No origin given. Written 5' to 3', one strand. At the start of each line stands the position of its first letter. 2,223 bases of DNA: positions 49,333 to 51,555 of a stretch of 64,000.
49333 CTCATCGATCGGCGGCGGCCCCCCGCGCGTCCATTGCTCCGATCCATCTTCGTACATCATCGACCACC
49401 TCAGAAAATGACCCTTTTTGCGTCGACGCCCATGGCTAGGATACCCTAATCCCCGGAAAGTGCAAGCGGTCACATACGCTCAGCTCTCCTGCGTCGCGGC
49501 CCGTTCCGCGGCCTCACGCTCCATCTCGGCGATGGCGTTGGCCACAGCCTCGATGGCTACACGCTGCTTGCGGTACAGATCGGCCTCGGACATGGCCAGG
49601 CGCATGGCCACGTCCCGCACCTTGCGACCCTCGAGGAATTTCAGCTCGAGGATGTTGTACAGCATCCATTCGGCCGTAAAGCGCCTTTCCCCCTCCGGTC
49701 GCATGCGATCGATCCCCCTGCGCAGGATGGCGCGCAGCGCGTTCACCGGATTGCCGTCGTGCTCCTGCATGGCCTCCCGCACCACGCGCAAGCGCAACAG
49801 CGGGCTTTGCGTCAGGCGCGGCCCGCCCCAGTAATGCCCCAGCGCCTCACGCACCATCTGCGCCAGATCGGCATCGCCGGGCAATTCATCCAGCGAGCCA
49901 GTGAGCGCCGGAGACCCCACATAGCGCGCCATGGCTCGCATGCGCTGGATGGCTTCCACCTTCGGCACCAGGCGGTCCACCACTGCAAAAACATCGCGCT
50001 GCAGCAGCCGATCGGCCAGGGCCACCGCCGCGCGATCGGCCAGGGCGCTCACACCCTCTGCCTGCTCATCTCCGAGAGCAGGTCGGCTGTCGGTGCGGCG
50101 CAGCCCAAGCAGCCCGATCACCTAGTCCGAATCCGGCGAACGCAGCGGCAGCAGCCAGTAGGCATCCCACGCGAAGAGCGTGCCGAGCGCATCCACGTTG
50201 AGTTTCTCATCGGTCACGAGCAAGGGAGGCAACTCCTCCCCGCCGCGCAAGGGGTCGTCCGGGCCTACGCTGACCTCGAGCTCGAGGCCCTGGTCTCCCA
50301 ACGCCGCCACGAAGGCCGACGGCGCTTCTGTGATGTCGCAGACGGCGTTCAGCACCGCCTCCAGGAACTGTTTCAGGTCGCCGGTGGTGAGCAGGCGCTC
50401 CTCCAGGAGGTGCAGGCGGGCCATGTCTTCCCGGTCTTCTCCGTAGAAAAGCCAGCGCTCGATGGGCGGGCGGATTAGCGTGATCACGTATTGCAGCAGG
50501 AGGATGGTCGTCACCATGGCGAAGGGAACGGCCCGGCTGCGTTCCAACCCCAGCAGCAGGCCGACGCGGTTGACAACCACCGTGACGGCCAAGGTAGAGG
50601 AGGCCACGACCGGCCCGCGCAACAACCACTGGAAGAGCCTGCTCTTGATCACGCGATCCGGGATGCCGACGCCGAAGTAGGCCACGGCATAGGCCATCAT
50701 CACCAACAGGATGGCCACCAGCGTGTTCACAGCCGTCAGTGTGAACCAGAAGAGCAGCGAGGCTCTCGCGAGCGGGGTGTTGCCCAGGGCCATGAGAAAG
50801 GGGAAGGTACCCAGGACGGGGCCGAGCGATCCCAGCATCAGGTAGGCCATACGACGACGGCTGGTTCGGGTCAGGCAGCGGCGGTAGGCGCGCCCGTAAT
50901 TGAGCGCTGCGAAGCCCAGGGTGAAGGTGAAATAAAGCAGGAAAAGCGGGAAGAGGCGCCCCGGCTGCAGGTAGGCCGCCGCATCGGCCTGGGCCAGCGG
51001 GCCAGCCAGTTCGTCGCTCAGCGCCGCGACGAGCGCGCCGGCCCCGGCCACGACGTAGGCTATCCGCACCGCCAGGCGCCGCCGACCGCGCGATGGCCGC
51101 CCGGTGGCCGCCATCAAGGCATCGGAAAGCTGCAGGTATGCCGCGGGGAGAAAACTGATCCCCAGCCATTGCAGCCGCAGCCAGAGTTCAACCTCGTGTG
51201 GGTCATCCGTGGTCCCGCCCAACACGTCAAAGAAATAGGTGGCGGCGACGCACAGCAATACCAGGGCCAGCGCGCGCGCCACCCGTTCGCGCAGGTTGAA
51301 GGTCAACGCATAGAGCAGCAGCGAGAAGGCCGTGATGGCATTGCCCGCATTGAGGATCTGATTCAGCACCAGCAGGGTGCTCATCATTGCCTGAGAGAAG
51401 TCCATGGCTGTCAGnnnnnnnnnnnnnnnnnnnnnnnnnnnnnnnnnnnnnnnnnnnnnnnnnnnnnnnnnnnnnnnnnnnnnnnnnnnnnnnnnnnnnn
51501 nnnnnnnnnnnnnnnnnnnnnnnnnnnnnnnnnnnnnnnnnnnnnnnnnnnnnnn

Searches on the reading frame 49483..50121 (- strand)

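Call 7: search_protein_families(library=pfam, proteins=[window:49483-50121:-])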
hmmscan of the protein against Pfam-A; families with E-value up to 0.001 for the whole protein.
window:49483-50121:- (213 aa): 0 families

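Call 38: search_protein_families(library=ncbifam, proteins=[window:49483-50121:-], max_evalue=0.01)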
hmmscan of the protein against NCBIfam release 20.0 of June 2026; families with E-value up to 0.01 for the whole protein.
window:49483-50121:- (213 aa): 1 family
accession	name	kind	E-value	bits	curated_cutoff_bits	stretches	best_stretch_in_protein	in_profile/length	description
NF005480.0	PRK07081.1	equivalog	0.0029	17.5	72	0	26-64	44-82/83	acyl carrier protein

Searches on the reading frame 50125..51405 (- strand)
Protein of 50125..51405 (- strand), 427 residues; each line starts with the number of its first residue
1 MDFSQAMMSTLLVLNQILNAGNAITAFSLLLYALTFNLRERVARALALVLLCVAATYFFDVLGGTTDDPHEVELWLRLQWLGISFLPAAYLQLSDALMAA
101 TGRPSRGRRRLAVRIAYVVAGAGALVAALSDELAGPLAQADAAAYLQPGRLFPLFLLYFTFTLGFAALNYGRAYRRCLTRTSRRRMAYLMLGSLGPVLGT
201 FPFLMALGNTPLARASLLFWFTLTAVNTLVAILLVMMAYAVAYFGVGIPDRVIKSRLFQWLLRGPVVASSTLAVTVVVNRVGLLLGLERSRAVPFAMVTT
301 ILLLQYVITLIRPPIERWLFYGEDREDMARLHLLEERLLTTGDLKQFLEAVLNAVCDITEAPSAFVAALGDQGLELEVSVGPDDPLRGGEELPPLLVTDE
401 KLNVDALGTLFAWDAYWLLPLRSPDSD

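Call 7: search_protein_families(library=pfam, proteins=[window:50125-51405:-])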
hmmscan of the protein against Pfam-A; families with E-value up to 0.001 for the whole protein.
window:50125-51405:- (427 aa): 1 family
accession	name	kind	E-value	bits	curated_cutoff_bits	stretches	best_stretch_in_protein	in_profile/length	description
PF16927.11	HisKA_7TM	-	6.5e-10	39.7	28.6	1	24-233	7-215/224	N-terminal 7TM region of histidine kinase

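Call 26: list_cluster_members(proteins=[window:50125-51405:-, window:49483-50121:-])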
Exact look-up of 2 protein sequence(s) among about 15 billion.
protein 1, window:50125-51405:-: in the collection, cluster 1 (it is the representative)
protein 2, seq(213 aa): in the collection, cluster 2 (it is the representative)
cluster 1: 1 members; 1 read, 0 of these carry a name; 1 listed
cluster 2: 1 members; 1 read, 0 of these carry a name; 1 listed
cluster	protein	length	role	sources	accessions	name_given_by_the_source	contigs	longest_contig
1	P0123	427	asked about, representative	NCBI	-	-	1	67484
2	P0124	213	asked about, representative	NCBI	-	-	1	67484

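Call 28: find_encoding_contigs(protein=P0123, flank=3000, max_places=5)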
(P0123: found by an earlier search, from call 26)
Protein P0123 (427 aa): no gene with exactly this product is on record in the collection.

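Call 38: search_protein_families(library=ncbifam, proteins=[window:50125-51405:-], max_evalue=0.01)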
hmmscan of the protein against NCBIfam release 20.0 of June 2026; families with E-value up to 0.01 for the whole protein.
window:50125-51405:- (427 aa): 0 families
